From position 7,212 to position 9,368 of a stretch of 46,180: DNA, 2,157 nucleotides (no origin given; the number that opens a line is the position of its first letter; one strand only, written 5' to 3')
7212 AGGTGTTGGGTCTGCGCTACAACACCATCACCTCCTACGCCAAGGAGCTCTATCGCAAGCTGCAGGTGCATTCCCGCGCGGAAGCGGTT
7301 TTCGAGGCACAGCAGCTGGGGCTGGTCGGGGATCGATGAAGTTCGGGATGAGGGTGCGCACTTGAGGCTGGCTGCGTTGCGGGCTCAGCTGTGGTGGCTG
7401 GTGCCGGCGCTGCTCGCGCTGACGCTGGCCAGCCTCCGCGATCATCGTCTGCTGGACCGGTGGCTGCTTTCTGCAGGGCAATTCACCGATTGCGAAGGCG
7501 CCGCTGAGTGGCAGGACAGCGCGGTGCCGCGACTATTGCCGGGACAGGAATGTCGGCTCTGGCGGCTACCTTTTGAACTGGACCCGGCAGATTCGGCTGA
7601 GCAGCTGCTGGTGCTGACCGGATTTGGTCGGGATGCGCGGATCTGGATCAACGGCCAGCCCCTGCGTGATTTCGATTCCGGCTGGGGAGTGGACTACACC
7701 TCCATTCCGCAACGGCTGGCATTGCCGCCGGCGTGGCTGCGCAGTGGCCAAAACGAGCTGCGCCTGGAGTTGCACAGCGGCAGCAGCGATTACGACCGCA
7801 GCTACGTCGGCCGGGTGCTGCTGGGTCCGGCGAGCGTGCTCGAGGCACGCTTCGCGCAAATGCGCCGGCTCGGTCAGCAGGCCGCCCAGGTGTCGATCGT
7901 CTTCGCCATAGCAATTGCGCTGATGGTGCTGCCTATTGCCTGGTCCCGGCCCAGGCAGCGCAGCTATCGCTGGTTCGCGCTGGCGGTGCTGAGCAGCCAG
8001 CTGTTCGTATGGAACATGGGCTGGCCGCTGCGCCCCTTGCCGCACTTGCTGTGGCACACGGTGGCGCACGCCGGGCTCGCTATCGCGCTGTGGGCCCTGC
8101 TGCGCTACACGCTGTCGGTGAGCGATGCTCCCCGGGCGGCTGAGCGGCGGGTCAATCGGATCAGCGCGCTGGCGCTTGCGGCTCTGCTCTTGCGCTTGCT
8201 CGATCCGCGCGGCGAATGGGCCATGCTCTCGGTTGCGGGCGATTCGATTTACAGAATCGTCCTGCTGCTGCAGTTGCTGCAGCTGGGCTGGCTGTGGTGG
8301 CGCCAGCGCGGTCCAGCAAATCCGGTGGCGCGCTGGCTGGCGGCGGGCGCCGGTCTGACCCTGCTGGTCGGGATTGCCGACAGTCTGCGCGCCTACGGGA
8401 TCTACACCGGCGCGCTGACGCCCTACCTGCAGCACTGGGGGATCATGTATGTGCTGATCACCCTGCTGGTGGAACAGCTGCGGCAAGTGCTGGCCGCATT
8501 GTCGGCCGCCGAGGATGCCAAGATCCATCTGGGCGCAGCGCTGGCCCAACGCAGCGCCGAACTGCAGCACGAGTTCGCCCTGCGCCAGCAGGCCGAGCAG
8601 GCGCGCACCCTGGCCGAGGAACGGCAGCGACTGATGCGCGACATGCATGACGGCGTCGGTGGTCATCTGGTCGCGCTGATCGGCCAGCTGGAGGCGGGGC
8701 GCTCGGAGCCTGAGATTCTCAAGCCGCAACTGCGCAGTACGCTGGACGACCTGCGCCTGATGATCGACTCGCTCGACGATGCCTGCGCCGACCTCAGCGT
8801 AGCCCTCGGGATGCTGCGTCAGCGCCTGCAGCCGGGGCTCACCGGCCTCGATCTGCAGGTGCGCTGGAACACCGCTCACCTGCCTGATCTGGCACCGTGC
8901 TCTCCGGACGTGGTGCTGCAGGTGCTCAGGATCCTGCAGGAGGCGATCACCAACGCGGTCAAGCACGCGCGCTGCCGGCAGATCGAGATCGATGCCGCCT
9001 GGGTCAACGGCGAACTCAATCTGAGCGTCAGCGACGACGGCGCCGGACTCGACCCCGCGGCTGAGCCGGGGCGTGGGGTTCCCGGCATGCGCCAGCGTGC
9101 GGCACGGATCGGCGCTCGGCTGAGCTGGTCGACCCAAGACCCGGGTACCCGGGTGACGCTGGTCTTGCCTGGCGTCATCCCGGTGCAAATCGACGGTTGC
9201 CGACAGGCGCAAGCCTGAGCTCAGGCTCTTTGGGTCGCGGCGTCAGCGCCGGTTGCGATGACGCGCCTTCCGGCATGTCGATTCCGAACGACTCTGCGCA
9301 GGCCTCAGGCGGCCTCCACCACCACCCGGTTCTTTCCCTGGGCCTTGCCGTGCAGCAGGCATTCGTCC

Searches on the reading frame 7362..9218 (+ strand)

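Call 34: search_protein_families(library=pfam, proteins=[window:7362-9218:+], max_evalue=0.00001)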
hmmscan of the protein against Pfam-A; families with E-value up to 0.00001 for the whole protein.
window:7362-9218:+ (618 aa): 4 families
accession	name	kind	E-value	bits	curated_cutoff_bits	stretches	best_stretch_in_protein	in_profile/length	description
PF02518.31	HATPase_c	-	4.8e-10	40.3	26.4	1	520-603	5-108/111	Histidine kinase-, DNA gyrase B-, and HSP90-like ATPase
PF13581.12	HATPase_c_2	-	2e-07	31.5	27.4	1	511-574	22-90/127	Histidine kinase-like ATPase domain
PF07695.17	7TMR-DISM_7TM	-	3.8e-07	30.7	29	1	182-362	12-192/205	7TM diverse intracellular signalling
PF07730.19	HisKA_3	-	1.3e-06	29.3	24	1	420-470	1-51/68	Histidine kinase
